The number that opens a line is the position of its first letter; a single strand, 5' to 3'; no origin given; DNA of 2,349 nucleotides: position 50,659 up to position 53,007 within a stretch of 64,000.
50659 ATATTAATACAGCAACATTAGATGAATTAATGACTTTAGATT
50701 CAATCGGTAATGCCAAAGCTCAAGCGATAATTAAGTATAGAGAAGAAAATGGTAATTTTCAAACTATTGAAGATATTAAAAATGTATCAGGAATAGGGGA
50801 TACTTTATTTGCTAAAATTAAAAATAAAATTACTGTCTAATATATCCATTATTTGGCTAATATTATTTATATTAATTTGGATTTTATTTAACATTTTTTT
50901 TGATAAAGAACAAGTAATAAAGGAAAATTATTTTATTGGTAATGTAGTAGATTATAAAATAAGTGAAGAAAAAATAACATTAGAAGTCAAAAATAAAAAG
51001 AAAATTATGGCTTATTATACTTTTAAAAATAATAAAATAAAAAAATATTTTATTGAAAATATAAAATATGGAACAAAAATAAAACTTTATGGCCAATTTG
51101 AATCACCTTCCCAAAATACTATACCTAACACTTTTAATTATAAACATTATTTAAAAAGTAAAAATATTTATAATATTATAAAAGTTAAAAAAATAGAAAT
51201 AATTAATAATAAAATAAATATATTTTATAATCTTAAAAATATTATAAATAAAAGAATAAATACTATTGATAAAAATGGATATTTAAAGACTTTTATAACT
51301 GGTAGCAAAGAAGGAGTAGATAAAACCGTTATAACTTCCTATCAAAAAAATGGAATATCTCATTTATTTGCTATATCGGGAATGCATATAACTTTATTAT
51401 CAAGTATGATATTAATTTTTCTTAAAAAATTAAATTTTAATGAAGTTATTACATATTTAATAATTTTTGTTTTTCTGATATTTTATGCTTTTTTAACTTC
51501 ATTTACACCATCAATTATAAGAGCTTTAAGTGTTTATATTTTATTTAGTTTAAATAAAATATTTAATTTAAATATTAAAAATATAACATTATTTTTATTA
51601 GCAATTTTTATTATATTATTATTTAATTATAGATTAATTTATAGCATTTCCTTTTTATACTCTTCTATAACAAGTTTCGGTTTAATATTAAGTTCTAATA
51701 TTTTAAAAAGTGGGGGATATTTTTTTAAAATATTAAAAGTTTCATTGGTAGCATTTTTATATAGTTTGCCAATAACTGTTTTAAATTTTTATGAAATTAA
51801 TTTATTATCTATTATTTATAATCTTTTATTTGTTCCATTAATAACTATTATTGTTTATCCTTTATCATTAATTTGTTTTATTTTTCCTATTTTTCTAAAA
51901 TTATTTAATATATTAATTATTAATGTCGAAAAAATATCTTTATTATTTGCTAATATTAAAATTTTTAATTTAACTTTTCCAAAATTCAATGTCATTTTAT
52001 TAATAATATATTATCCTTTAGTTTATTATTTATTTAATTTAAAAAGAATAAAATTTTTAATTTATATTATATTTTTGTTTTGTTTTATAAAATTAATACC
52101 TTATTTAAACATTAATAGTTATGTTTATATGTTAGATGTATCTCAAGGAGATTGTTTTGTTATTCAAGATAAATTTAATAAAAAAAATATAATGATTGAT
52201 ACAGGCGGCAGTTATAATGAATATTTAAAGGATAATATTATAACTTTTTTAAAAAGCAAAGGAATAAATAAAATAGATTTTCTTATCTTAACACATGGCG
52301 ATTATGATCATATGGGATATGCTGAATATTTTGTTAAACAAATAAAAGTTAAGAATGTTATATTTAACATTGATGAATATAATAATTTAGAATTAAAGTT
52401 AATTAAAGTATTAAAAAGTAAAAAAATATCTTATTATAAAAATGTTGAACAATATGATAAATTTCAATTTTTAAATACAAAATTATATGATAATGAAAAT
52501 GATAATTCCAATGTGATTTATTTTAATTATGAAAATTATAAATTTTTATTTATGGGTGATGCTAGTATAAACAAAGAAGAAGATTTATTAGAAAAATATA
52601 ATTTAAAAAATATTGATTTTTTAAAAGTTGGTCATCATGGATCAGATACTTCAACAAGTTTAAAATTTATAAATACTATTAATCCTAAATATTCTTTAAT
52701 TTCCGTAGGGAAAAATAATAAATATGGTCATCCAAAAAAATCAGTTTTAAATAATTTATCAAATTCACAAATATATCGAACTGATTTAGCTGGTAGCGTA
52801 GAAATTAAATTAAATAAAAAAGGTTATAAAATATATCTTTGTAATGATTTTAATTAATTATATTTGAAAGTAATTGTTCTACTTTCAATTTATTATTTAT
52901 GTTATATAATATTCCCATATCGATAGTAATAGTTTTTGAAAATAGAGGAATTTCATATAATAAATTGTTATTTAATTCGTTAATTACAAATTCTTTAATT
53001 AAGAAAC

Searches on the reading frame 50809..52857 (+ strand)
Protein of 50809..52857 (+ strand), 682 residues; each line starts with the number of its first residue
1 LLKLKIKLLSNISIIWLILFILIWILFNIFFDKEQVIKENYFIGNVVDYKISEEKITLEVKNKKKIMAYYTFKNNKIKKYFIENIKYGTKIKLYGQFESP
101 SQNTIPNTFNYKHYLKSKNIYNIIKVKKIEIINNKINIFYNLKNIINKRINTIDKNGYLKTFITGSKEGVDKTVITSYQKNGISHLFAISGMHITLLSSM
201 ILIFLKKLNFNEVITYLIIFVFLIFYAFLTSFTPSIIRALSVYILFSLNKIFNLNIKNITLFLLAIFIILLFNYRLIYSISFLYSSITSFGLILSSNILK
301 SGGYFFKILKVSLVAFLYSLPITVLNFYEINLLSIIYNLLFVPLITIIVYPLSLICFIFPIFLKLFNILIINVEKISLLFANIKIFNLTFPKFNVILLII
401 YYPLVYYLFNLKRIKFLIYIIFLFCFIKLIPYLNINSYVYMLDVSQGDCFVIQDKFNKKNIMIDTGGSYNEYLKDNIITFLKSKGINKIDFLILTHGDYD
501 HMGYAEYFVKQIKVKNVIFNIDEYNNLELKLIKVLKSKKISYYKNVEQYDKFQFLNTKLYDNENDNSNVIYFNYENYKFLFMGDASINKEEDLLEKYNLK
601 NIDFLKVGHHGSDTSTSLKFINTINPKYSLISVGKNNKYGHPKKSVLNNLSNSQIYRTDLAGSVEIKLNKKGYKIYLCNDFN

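Call 68: search_protein_families(library=ncbifam, proteins=[window:50809-52857:+], max_evalue=1e-30)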
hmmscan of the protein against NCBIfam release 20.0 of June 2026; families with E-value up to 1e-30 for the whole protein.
window:50809-52857:+ (682 aa): 3 families
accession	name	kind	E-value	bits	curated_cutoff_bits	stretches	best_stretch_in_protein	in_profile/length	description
TIGR00361.1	ComEC_Rec2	equivalog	2.4e-82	277.1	190.05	1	57-659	34-660/663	DNA internalization-related competence protein ComEC/Rec2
NF008580.0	PRK11539.1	equivalog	1.8e-50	172.1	969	1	125-675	169-735/758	ComEC family protein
NF045979.1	ComEC_MAG0480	equivalog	8.4e-33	113.8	150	1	13-367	69-407/461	MAG0480 family ComEC-like protein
